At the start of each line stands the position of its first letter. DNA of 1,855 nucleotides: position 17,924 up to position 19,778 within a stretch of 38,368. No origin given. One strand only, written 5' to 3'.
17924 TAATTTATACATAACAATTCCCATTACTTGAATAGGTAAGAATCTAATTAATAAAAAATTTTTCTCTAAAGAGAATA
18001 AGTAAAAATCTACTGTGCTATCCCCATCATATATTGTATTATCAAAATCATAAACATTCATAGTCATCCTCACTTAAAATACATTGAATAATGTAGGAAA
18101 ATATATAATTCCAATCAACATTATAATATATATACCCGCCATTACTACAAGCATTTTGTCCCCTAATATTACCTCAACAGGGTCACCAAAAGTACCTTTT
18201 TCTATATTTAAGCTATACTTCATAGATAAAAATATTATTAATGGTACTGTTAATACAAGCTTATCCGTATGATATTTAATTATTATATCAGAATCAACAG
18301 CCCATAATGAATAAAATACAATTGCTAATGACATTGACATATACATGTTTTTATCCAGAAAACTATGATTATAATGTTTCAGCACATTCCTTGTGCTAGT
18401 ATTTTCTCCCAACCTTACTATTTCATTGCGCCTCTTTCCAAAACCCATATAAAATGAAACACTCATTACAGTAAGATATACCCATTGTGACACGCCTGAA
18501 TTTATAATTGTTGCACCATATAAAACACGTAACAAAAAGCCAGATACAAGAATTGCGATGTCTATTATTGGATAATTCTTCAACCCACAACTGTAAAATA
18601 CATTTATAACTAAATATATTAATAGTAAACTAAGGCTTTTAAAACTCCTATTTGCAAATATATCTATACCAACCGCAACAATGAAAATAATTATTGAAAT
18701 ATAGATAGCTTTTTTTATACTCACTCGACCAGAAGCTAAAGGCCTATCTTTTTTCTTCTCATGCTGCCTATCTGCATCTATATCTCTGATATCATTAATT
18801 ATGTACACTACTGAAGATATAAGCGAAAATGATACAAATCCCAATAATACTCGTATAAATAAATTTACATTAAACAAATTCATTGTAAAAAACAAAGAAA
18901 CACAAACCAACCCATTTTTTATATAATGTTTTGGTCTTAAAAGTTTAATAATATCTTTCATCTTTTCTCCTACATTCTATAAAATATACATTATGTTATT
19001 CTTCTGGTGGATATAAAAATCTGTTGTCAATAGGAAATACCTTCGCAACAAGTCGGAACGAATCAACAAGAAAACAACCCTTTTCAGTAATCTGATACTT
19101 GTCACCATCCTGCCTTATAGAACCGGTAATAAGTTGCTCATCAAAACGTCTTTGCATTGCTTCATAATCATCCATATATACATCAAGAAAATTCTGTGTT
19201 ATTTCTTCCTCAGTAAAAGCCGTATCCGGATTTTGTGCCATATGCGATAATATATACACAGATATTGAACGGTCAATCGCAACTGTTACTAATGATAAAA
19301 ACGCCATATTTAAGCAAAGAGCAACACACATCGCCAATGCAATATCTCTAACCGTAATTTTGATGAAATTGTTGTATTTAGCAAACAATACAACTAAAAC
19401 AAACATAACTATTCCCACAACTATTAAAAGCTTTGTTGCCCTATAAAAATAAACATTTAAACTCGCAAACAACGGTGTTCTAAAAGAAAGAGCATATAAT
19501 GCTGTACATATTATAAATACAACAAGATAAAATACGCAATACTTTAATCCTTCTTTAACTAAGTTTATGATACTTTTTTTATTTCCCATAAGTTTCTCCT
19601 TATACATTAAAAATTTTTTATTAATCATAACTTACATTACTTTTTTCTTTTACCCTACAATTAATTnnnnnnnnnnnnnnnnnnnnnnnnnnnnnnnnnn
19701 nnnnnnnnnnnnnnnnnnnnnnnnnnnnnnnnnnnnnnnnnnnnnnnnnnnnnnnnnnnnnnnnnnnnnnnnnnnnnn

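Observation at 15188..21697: DPA-like lipid-linked pentose donor module (UbiA phosphoribosyltransferase + HAD phosphatase + SDR + SMR flippase + GT-C-like protein) inside a Firmicute cell-wall glycan operon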

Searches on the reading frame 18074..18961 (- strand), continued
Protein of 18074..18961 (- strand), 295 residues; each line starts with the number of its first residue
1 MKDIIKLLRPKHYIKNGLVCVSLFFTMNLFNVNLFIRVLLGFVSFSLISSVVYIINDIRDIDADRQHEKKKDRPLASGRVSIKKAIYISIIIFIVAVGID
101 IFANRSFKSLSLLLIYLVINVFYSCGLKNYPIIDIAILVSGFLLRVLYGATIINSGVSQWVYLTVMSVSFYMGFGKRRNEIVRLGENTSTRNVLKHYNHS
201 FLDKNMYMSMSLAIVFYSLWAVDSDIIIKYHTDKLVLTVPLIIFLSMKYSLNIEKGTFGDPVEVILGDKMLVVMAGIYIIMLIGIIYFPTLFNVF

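Call 46: get_annotated_region(hit=H23, flank=9000)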
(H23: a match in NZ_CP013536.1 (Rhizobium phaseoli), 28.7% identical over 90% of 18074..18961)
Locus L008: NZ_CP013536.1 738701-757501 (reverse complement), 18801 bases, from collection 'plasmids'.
description: Rhizobium phaseoli strain R650 plasmid pRphaR650d, complete sequence
organism: Rhizobium phaseoli (NCBI taxid 396)
taxonomy: Bacteria; Pseudomonadota; Alphaproteobacteria; Hyphomicrobiales; Rhizobiaceae; Rhizobium; Rhizobium phaseoli
host: -; source: Phaseolus vulgaris,Whole organism,Legume rhizosphere,legume-root nodule; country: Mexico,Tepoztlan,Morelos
typing (MOB-suite, as given by PLSDB): non-mobilizable
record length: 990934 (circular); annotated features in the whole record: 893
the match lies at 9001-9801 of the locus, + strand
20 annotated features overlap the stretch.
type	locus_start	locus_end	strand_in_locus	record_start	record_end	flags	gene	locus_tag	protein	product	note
CDS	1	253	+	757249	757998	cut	-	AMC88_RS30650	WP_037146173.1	sulfite exporter TauE/SafE family protein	GO:0006810 - transport [Evidence IEA]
CDS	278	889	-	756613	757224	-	-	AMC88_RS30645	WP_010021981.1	CGNR zinc finger domain-containing protein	-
CDS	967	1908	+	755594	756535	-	-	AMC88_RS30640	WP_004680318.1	EamA family transporter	-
CDS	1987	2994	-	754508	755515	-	-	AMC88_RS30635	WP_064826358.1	DUF3618 domain-containing protein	-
CDS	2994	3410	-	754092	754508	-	-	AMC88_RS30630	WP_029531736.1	phage holin family protein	-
CDS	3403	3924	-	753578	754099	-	-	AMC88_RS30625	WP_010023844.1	nutrient deprivation-induced protein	-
CDS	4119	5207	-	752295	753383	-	dinB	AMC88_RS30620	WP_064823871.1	DNA polymerase IV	GO:0006281 - DNA repair [Evidence IEA]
CDS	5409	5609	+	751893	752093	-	-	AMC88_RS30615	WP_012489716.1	hypothetical protein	-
CDS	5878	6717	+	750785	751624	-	-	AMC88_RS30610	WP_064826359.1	SIR2 family protein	-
CDS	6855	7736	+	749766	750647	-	-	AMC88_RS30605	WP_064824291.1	NAD(P)/FAD-dependent oxidoreductase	-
CDS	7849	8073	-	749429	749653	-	-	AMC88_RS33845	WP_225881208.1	hypothetical protein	-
CDS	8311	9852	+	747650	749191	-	-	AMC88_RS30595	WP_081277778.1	UbiA family prenyltransferase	-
CDS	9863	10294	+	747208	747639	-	-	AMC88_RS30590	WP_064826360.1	GtrA family protein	-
CDS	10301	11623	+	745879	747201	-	-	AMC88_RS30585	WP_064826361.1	FAD-binding oxidoreductase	-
CDS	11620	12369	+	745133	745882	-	-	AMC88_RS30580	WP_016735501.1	SDR family oxidoreductase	-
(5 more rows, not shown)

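Call 47: get_annotated_region(hit=H21, flank=9000)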
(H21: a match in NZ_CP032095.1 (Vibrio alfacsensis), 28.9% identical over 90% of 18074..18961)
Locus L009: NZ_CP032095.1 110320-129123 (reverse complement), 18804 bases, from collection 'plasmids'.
description: Vibrio alfacsensis strain CAIM 1831 plasmid pVa1, complete sequence
organism: Vibrio alfacsensis (NCBI taxid 1074311)
taxonomy: Bacteria; Pseudomonadota; Gammaproteobacteria; Vibrionales; Vibrionaceae; Vibrio; Vibrio alfacsensis
host: -; source: Solea senegalensis,whole organism,Gill,gill; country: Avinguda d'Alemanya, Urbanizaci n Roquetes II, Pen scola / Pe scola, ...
typing (MOB-suite, as given by PLSDB): non-mobilizable
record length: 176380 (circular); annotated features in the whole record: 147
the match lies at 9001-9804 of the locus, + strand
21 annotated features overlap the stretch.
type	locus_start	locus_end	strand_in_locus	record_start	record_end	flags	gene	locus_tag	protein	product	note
CDS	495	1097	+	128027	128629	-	-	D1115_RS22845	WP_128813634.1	hypothetical protein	-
CDS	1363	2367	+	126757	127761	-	-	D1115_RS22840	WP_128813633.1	tyrosine-type recombinase/integrase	GO:0015074 - DNA integration [Evidence IEA]; GO:0006310 - DNA recombination [Evidence IEA]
CDS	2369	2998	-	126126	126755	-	-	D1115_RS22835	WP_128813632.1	O-antigen ligase family protein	-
CDS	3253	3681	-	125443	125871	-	-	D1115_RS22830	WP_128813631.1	DUF5935 domain-containing protein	-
CDS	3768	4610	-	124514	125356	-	-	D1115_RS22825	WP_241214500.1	glycosyltransferase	-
CDS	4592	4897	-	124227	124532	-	-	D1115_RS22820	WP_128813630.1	hypothetical protein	-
CDS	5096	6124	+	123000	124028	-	-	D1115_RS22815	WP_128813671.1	dehydrogenase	-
CDS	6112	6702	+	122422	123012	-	-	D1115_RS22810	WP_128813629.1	D-sedoheptulose 7-phosphate isomerase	-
CDS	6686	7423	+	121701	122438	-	-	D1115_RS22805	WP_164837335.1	nucleotidyltransferase family protein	-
CDS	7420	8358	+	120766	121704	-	-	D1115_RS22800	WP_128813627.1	hypothetical protein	-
CDS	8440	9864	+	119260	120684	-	-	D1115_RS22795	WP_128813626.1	UbiA family prenyltransferase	-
CDS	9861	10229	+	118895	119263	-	-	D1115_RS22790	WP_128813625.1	EamA family transporter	-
CDS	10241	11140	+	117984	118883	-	-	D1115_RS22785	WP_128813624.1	hypothetical protein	-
CDS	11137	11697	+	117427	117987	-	-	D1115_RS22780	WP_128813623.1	hypothetical protein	-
CDS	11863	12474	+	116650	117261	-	-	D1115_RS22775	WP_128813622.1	hypothetical protein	-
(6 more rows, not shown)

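Call 78: search_protein_families(library=pfam, proteins=[L005:7086-9293:+, L006:7707-9608:+, L007:10596-11984:+], max_evalue=0.05)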
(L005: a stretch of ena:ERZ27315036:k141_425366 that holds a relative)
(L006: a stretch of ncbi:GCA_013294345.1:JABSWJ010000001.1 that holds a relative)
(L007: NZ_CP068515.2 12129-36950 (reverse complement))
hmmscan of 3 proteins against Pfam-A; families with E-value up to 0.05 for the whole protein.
L005:7086-9293:+ (735 aa): 0 families

L006:7707-9608:+ (633 aa): 0 families

L007:10596-11984:+ (462 aa): 0 families

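Call 88: find_related_loci(query=window:18074-18961:-, collection=viral_contigs, flank=6000)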
Query window:18074-18961:- (295 aa) in viral_contigs; peptide patterns used: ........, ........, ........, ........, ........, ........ (x = any residue, [..] = any of these).
8 stretches matched a pattern, but none encodes a relative of the query by tblastn (E <= 1e-3).
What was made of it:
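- Tried and rejected: IMG/VR gave none (call 88).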

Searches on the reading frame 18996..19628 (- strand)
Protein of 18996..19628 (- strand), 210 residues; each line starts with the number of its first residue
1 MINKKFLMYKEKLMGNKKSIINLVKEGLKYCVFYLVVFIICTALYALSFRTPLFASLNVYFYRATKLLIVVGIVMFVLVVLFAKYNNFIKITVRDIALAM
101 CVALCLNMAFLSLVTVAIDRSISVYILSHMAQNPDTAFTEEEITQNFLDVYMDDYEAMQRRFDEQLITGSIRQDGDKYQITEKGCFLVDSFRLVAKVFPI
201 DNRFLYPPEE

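Call 6: search_protein_families(library=pfam, proteins=[window:18996-19628:-], max_evalue=0.01)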
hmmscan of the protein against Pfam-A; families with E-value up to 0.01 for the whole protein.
window:18996-19628:- (210 aa): 0 families

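Call 7: search_protein_families(library=ncbifam, proteins=[window:18996-19628:-], max_evalue=0.01)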
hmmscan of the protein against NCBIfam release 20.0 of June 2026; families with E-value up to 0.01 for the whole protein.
window:18996-19628:- (210 aa): 0 families
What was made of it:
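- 18996..19628 (-): 210-aa small membrane protein with about three TM helices and a C-terminal winged-helix-like domain. It is a recurrent partner of large GT-C-like proteins; its role is unknown. An alternative start at 19589 gives 197 aa. No Pfam or NCBIfam hit (calls 6, 7).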

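Call 59: find_homologous_proteins(query=window:18996-19628:-, max_evalue=0.001)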
Query window:18996-19628:- (210 aa): 8 proteins with E <= 0.001 among 131 candidates.
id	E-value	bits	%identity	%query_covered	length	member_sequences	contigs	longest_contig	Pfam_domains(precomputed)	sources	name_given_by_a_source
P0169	1.2e-122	425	100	94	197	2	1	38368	-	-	-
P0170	2.2e-65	238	55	93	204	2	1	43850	-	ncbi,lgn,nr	ncbi:MAG: hypothetical protein LBH75_09205 [Treponema sp.]|nr:hypothetical protein [Treponema sp.]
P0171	4.5e-64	234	57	90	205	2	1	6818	-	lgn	-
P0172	5.4e-51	191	49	90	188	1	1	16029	-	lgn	-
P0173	1.9e-44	170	67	57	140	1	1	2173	-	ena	-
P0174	2.0e-33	134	44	73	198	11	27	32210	-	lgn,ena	-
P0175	4.7e-33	133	45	73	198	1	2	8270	-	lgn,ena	-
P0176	2.7e-32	130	42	84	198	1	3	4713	-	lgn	-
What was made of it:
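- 18996..19628 (-): Only 8 clusters were found (call 59).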

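Call 60: find_encoding_contigs(protein=P0170, flank=10000, max_places=1)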
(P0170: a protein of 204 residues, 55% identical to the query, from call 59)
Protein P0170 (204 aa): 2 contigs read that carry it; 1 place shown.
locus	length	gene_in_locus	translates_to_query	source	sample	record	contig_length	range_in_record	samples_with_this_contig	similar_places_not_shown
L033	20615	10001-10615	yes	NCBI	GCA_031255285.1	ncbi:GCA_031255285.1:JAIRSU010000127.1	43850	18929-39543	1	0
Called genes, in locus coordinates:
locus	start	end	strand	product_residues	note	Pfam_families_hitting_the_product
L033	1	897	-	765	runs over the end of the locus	PF00037:Fer4 (faint), PF12797:Fer4_2 (faint), PF12838:Fer4_7, PF13187:Fer4_9 (faint), PF13237:Fer4_10 (faint), PF04432:FrhB_FdhB_C, PF04230:PS_pyruv_trans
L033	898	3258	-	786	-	PF00535:Glycos_transf_2, PF10111:Glyco_tranf_2_2, PF13506:Glyco_transf_21 (faint), PF13641:Glyco_tranf_2_3, PF00535:Glycos_transf_2, PF10111:Glyco_tranf_2_2, PF13641:Glyco_tranf_2_3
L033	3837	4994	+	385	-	PF14659:Phage_int_SAM_3 (weak), PF00589:Phage_integrase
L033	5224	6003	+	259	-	PF00483:NTP_transferase, PF12804:NTP_transf_3 (weak)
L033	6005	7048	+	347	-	PF04321:RmlD_sub_bind, PF01073:3Beta_HSD, PF01370:Epimerase, PF02719:Polysacc_synt_2, PF07993:NAD_binding_4 (faint), PF16363:GDP_Man_Dehyd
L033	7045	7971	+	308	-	PF01370:Epimerase, PF16363:GDP_Man_Dehyd (weak)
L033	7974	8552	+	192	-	PF00908:dTDP_sugar_isom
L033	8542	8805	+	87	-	PF03275:GLF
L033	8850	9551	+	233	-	PF00535:Glycos_transf_2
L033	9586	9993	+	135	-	PF04138:GtrA_DPMS_TM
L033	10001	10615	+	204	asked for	-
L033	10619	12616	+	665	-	PF13231:PMT_2 (weak)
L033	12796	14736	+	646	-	PF14393:DUF4422, PF01501:Glyco_transf_8, PF18404:Glyco_transf_24 (weak)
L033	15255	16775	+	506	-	-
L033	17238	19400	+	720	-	PF00560:LRR_1 (faint), PF12799:LRR_4 (faint), PF13855:LRR_8 (weak), PF23598:LRR_14, PF00004:AAA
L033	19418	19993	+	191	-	PF01694:Rhomboid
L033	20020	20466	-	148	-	PF00359:PTS_EIIA_2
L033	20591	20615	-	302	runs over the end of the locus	-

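Call 61: find_encoding_contigs(protein=P0174, flank=10000, max_places=1)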
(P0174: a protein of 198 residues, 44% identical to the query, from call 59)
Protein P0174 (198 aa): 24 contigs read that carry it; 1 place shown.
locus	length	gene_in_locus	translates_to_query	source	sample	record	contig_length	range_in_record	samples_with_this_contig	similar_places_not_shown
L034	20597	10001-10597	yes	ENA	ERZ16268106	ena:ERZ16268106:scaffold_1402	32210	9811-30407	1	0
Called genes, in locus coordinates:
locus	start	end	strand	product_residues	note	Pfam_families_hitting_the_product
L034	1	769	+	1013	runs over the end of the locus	PF05050:Methyltransf_21 (faint)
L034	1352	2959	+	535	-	PF01266:DAO (weak), PF01593:Amino_oxidase, PF07992:Pyr_redox_2 (faint), PF13450:NAD_binding_8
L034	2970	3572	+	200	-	-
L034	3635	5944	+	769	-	-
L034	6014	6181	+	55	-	-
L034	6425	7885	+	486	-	PF12710:HAD, PF01040:UbiA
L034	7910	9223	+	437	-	PF01565:FAD_binding_4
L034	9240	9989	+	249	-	PF00106:adh_short, PF08659:KR (weak), PF13561:adh_short_C2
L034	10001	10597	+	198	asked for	-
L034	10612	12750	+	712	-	-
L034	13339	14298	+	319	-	PF04055:Radical_SAM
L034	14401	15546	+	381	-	PF05050:Methyltransf_21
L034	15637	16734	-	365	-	PF08241:Methyltransf_11 (faint), PF13649:Methyltransf_25 (faint), PF13489:Methyltransf_23 (faint), PF08242:Methyltransf_12 (weak)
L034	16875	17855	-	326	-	PF00132:Hexapep (faint)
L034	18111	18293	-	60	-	-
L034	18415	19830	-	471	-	PF05050:Methyltransf_21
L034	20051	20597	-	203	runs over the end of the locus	PF00132:Hexapep (weak)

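Call 73: predict_structure(alignment_id=A2)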
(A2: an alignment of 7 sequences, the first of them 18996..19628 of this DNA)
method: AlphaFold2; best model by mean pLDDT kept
length: 210 residues; sequences in the alignment: 7
mean_pLDDT: 70.3   pTM: 0.51
mean pLDDT of the five models: 70.3, 69.9, 68.8, 67.7, 66.5
residues with pLDDT >= 90: 16; 70-90: 74; 50-70: 109; < 50: 11
segments of 3 or more residues with pLDDT < 50: 50-57
pLDDT, mean of each block of 10 residues (from residue 1): 59 57 67 67 59 49 66 70 59 64 70 69 84 87 74 63 85 90 91 76 70
secondary structure, 60 per line:
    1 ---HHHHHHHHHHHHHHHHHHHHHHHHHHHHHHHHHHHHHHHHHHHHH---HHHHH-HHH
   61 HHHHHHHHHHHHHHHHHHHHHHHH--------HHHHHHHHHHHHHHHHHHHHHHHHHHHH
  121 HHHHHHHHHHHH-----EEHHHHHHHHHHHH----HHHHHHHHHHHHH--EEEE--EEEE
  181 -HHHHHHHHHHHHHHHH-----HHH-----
elements in order: H4-48 H52-56 H58-84 H93-132 H140-151 H156-168 E171-174 E177-180 H182-197

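Call 76: fold_search(model_id=the predicted structure, library=pdb)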
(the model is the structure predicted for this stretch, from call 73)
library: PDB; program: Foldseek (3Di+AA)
matches with E <= 10: 954; with E <= 0.001: 0
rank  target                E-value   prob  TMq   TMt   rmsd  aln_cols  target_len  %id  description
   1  8bif_D                3.0e-02  0.99  0.25  0.18   5.5        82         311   17  O-Methyltransferase Plu4892 in complex with SAH (released 2023-03-08)
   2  5zyr_A                3.5e-02  0.98  0.31  0.22  10.9       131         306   16  Crystal structure of the reductase (C1) component of p-hydroxyphenylacetate 3-hydroxylase (HPAH) from Acinetobacter ba (released 2019-06-05)
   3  5zc2_B                4.4e-02  0.93  0.27  0.19  11.2       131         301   13  Acinetobacter baumannii p-hydroxyphenylacetate 3-hydroxylase (HPAH), reductase component (C1) (released 2018-08-08)
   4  8bif_A                5.0e-02  0.98  0.29  0.20   5.7        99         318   15  O-Methyltransferase Plu4892 in complex with SAH (released 2023-03-08)
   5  8tjj_A                5.3e-02  0.99  0.26  0.18   6.4        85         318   13  SAM-dependent methyltransferase RedM bound to SAM (released 2023-12-13)
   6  8bie_A                5.3e-02  0.99  0.29  0.20   5.8        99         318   15  O-Methyltransferase Plu4894 in complex with SAH (released 2023-03-08)
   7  8bgz_A                5.9e-02  0.97  0.28  0.20   5.6        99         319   13  O-Methyltransferase Plu4890 (mutant H229N) in complex with SAH and AQ-256 (released 2023-03-08)
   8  5dd8_A                6.3e-02  0.92  0.31  0.40   9.4       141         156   15  The Crystal structure of HucR mutant (HucR-E48Q) from Deinococcus radiodurans (released 2015-09-09)
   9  3lst_A                6.3e-02  0.80  0.24  0.16  11.7       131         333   15  Crystal Structure of CalO1, Methyltransferase in Calicheamicin Biosynthesis, SAH bound form (released 2010-03-02)
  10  1tbx_B                6.7e-02  1.00  0.30  0.64   3.3        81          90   15  Crystal structure of SSV1 F-93 (released 2004-07-13)
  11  1ft9_B                6.7e-02  0.77  0.26  0.26   7.0       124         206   18  STRUCTURE OF THE REDUCED (FEII) CO-SENSING PROTEIN FROM R. RUBRUM (released 2000-10-09)
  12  8ylm_D                7.1e-02  0.93  0.29  0.37   7.5       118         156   17  Crystal structure of Deinococcus radiodurans HucR in complex with uric acid (released 2024-11-13)
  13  8tji_A                7.5e-02  0.98  0.26  0.18   6.3        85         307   13  SAM-dependent methyltransferase RedM, apo (released 2023-12-13)
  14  1tbx_A                7.9e-02  0.99  0.27  0.55   5.2        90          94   12  Crystal structure of SSV1 F-93 (released 2004-07-13)
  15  8ylf                  7.9e-02  0.99  0.27  0.36   4.0        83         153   20  Crystal structure of Burkholderia thailandensis MftR (released 2024-11-13)
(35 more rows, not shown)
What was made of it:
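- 18996..19628 (-): In the AF2 model the C-terminal domain has pLDDT 84-91 (call 73), and Foldseek matches it to winged-helix domains (call 76).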

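Call 78: search_protein_families(library=pfam, proteins=[L034:10612-12750:+, L034:3635-5944:+, L033:10619-12616:+], max_evalue=0.05)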
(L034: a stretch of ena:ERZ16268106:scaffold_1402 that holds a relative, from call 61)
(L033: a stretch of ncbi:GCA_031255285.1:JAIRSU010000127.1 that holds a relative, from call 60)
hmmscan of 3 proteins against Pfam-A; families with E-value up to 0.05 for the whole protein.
L034:10612-12750:+ (712 aa): 0 families

L034:3635-5944:+ (769 aa): 0 families

L033:10619-12616:+ (665 aa): 1 family
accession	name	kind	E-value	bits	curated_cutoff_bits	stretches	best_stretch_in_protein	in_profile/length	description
PF13231.12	PMT_2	-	3.7e-06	27.7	26.1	1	289-423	27-155/160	Dolichyl-phosphate-mannose-protein mannosyltransferase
